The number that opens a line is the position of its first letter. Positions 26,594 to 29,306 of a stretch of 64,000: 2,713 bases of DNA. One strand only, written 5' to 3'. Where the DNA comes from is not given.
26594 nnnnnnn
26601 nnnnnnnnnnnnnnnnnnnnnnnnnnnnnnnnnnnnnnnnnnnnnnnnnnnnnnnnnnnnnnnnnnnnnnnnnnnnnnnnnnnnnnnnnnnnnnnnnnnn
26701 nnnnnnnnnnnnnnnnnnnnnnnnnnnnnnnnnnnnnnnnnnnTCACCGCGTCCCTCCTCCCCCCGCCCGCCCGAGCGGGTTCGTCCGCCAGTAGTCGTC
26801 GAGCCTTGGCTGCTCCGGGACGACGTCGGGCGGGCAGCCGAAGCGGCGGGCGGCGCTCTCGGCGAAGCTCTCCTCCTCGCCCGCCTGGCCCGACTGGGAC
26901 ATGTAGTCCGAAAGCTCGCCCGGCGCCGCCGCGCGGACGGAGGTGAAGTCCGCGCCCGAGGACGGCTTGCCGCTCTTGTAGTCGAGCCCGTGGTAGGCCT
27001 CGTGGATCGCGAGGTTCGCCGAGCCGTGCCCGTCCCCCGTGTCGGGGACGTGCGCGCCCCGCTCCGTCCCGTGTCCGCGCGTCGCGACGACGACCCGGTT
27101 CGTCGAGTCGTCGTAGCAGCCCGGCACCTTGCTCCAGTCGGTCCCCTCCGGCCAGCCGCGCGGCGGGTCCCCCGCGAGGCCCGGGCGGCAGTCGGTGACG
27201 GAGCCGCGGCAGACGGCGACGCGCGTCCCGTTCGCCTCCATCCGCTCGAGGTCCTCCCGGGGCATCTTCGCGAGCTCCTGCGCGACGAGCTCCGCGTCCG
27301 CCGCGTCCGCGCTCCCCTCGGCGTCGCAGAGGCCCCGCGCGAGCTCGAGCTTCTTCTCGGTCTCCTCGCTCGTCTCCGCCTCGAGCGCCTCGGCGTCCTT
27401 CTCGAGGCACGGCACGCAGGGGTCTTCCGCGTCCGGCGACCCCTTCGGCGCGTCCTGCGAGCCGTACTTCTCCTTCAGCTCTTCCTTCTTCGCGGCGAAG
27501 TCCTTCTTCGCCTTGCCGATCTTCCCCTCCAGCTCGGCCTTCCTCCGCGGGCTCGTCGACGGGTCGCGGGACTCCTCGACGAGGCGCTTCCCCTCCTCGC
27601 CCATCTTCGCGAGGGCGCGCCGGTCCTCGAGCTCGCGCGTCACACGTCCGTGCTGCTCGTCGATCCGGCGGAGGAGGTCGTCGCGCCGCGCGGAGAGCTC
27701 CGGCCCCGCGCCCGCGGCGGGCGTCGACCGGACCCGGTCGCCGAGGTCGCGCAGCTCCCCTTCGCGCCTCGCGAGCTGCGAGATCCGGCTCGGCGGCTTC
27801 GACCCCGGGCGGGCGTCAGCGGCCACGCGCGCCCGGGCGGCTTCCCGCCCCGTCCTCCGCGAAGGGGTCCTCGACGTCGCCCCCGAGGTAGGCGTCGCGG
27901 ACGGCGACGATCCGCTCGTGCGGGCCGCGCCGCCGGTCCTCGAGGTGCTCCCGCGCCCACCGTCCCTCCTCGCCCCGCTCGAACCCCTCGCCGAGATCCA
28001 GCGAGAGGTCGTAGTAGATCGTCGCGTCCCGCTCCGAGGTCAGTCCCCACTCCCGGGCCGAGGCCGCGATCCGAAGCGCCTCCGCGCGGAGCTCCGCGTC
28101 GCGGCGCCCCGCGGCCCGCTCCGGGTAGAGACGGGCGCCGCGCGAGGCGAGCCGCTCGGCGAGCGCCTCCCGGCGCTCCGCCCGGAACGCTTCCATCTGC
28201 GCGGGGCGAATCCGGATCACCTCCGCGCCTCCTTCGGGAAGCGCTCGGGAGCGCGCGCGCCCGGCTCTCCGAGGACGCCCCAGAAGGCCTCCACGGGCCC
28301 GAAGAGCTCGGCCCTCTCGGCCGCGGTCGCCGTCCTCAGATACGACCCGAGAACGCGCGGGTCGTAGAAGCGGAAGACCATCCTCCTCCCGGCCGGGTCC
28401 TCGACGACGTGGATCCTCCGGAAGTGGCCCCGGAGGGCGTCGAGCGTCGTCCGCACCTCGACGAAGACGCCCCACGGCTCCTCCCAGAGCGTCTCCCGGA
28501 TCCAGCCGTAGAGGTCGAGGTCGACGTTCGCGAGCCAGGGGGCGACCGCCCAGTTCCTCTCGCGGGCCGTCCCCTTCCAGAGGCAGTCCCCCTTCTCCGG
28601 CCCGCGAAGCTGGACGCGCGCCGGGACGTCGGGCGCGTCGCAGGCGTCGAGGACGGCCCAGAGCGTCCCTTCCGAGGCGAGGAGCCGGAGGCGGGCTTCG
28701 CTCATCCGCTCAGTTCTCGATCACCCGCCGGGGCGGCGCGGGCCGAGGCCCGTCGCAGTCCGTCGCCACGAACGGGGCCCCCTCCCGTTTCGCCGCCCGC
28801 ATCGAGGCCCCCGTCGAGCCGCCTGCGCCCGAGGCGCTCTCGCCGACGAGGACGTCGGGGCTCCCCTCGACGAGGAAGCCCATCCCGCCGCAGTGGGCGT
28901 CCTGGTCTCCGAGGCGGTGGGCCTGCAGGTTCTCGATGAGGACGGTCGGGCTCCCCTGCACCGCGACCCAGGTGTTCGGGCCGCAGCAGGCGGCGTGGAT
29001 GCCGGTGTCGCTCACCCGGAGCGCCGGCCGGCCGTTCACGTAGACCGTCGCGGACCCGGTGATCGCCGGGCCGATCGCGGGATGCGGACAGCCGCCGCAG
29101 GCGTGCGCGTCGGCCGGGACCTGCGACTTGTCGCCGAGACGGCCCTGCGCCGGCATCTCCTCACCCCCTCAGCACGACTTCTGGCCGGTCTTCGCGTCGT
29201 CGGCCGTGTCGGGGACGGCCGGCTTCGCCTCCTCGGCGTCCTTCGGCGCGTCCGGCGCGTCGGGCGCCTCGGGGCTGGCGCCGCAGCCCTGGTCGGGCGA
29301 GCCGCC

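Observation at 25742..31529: vgrG-PAAR-DUF4123-small ORF-HExxH protein-Trp-rich ORF: a cargo island with an unclassified toxin candidate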

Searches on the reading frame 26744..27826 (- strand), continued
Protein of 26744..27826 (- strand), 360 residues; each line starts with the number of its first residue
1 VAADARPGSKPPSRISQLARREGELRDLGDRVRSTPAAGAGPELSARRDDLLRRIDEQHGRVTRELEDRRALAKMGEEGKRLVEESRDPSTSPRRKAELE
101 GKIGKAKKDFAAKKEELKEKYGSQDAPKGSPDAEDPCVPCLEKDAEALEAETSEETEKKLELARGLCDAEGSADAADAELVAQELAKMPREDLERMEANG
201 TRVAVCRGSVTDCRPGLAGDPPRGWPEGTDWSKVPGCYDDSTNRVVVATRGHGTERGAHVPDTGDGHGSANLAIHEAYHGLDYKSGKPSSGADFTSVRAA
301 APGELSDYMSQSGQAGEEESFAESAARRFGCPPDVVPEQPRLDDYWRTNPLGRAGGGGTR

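Call 39: fold_search(model_id=the predicted structure, library=pdb)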
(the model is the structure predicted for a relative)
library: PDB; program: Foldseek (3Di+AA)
matches with E <= 10: 155; with E <= 0.001: 42
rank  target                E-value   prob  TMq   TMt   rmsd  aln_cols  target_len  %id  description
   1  6fpc_B                7.6e-09  1.00  0.27  0.76   3.3       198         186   25  Structure of the PRO-PRO endopeptidase (PPEP-2) from Paenibacillus alvei (released 2018-05-30)
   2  6fpc_A                1.6e-08  1.00  0.28  0.79   2.6       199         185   25  Structure of the PRO-PRO endopeptidase (PPEP-2) from Paenibacillus alvei (released 2018-05-30)
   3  6r54_A                7.0e-08  1.00  0.29  0.78   2.9       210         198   22  Crystal structure of PPEP-1(E184A) (released 2019-06-12)
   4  9g5j_B                8.5e-08  1.00  0.27  0.69   3.6       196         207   22  Structure of the PRO-PRO endopeptidase (PPEP-3) E153A Y189F in complex with substrate peptide Ac-EPLPPPP-NH2 from Geob (released 2025-07-30)
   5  6r53_B                1.0e-07  1.00  0.30  0.79   3.1       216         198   23  Crystal structure of PPEP-1(K101R) (released 2019-06-12)
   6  6r55_B                1.1e-07  1.00  0.29  0.79   2.9       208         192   22  Crystal structure of PPEP-1(E184K) (released 2019-06-12)
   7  5n12_B                1.1e-07  1.00  0.29  0.80   2.8       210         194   22  Crystal structure of TCE treated rPPEP-1 (released 2018-05-30)
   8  9g5j_A                1.1e-07  1.00  0.27  0.68   4.4       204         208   23  Structure of the PRO-PRO endopeptidase (PPEP-3) E153A Y189F in complex with substrate peptide Ac-EPLPPPP-NH2 from Geob (released 2025-07-30)
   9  5n12_A                1.2e-07  1.00  0.30  0.79   3.0       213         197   22  Crystal structure of TCE treated rPPEP-1 (released 2018-05-30)
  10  9g0j_A                1.2e-07  1.00  0.26  0.63   4.3       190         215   23  Structure of the PRO-PRO endopeptidase (PPEP-3) from Geobacillus thermodenitrificans (released 2025-07-16)
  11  6r4w_B                1.4e-07  1.00  0.29  0.78   3.1       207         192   22  Crystal structure of apo PPEP-1(E143A/Y178F) in complex with substrate peptide Ac-EVNAPVP-CONH2 (released 2019-06-12)
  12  6r52_B                1.6e-07  1.00  0.29  0.78   3.2       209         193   22  Crystal structure of PPEP-1(K101A) (released 2019-06-12)
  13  9g5j_D                1.6e-07  1.00  0.27  0.67   3.5       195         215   24  Structure of the PRO-PRO endopeptidase (PPEP-3) E153A Y189F in complex with substrate peptide Ac-EPLPPPP-NH2 from Geob (released 2025-07-30)
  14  6r55_A                1.8e-07  1.00  0.29  0.79   2.9       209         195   22  Crystal structure of PPEP-1(E184K) (released 2019-06-12)
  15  6r54_B                1.8e-07  1.00  0.29  0.79   2.8       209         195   22  Crystal structure of PPEP-1(E184A) (released 2019-06-12)
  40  6fpc_C                3.0e-06  1.00  0.24  0.67   6.7       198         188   26  Structure of the PRO-PRO endopeptidase (PPEP-2) from Paenibacillus alvei (released 2018-05-30)
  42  6fpc_D                9.6e-06  1.00  0.23  0.68   4.8       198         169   21  Structure of the PRO-PRO endopeptidase (PPEP-2) from Paenibacillus alvei (released 2018-05-30)
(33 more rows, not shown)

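Call 59: search_protein_families(library=padloc, proteins=[window:26744-27826:-], max_evalue=0.01)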
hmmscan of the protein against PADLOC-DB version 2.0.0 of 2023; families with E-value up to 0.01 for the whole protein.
window:26744-27826:- (360 aa): 0 families

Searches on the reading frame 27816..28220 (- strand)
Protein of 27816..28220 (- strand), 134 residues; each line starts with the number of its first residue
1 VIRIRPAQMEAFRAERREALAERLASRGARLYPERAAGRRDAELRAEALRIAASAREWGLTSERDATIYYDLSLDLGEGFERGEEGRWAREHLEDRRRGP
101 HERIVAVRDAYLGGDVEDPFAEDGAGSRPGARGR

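Call 5: search_protein_families(library=pfam, proteins=[window:27816-28196:-], max_evalue=0.1)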
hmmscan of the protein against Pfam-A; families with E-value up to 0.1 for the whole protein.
window:27816-28196:- (126 aa): 0 families

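Call 6: search_protein_families(library=ncbifam, proteins=[window:27816-28196:-], max_evalue=0.1)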
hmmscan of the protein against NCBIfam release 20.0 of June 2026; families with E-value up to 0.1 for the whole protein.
window:27816-28196:- (126 aa): 0 families

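Call 42: find_homologous_proteins(query=window:27816-28220:-, max_evalue=0.001)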
Query window:27816-28220:- (134 aa): 12 proteins with E <= 0.001 among 990 candidates.
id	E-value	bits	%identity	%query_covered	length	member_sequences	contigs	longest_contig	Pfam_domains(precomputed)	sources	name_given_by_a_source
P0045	6.6e-70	251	93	100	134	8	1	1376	-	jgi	jgi:hypothetical protein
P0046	8.4e-57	209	78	100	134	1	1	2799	-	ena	-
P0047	6.7e-56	206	78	100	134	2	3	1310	-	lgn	-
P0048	1.6e-54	201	75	100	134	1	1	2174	-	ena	-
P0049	2.9e-54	201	77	100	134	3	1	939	-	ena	-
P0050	3.6e-54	200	76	99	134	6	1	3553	-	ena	-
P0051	4.9e-53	197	75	100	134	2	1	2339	-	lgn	-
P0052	1.1e-52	196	74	100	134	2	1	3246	-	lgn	-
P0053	4.1e-51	190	73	100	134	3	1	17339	-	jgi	-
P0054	2.5e-48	181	71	100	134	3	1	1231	-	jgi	-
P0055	4.1e-47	177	71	100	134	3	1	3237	-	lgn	-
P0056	1.2e-46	176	69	100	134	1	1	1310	-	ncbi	-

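Call 59: search_protein_families(library=padloc, proteins=[window:27816-28220:-], max_evalue=0.01)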
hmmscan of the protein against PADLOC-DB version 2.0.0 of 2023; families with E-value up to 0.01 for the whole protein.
window:27816-28220:- (134 aa): 0 families

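Call 64: search_solved_structures(query=A6, max_evalue=10, show_alignments=1)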
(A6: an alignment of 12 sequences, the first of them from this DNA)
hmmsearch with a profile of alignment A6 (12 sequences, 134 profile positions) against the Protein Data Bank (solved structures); distinct sequences matched with E-value up to 10: 5.
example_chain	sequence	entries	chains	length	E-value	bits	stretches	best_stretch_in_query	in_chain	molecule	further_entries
7dko_A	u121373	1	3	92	0.18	15.1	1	40-86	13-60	de novo designed protein AM2M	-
8x15_W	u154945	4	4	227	0.56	13.5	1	46-120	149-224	YEATS domain-containing protein 4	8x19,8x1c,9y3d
10zk_A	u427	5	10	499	0.68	13.2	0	18-53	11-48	Nitrogenase protein alpha chain | Nitrogenase MoFe protein alpha subunit NifD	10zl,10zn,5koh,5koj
8gxv_A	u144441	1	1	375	0.84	12.9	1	84-130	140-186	Proteinase inhibitor I4 serpin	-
7dgu_A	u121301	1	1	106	0.96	12.8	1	16-58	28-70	de novo designed protein H4A1R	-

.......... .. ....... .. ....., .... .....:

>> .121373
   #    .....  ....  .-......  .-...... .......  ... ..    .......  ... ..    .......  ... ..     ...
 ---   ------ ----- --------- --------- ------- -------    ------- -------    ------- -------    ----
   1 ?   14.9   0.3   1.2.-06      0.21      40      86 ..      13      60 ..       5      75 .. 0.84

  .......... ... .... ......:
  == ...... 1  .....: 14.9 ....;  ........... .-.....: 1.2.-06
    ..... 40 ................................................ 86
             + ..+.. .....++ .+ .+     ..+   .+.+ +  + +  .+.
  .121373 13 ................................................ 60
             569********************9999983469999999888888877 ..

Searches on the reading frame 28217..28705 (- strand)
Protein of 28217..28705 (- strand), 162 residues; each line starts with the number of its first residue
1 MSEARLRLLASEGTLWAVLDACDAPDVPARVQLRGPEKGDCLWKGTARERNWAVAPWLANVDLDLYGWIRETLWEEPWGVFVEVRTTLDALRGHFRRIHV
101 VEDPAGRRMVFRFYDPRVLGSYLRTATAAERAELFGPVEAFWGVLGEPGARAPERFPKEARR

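Call 5: search_protein_families(library=pfam, proteins=[window:28217-28705:-], max_evalue=0.1)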
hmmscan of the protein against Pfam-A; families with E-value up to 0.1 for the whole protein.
window:28217-28705:- (162 aa): 1 family
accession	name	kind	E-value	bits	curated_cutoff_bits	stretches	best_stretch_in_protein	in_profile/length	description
PF13503.11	DUF4123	-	9.7e-25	87.5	25.8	1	15-132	1-118/119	Domain of unknown function (DUF4123)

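Call 6: search_protein_families(library=ncbifam, proteins=[window:28217-28705:-], max_evalue=0.1)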
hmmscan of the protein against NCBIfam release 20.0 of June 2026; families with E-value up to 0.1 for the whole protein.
window:28217-28705:- (162 aa): 1 family
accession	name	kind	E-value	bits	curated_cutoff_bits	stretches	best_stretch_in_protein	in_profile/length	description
NF053803.1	Tla1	equivalog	7.3e-06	25.8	200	1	38-142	42-151/245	toxin Tle1 chaperone Tla1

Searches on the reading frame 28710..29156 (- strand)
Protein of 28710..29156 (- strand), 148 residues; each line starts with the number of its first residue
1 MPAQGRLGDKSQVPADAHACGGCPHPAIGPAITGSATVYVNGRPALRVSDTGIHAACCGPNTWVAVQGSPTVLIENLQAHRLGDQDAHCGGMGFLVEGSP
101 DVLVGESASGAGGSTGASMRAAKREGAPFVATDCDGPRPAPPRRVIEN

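Call 5: search_protein_families(library=pfam, proteins=[window:28710-29156:-], max_evalue=0.1)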
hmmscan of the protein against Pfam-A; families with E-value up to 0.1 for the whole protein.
window:28710-29156:- (148 aa): 2 families
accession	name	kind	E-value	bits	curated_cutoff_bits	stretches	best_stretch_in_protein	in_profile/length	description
PF05488.18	PAAR_motif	-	2.4e-14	53.7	27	3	29-88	9-64/70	PAAR motif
PF13665.11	Tox-PAAR-like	-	0.053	14.1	31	0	32-54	79-101/108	Toxin PAAR-like domain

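Call 6: search_protein_families(library=ncbifam, proteins=[window:28710-29156:-], max_evalue=0.1)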
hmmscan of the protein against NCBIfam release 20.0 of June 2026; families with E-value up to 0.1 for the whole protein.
window:28710-29156:- (148 aa): 1 family
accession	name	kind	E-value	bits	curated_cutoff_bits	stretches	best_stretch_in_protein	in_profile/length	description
NF033420.0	T6SS_PAAR_dom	equivalog_domain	5.4e-08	32.8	124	1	30-105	21-94/94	type VI secretion system PAAR protein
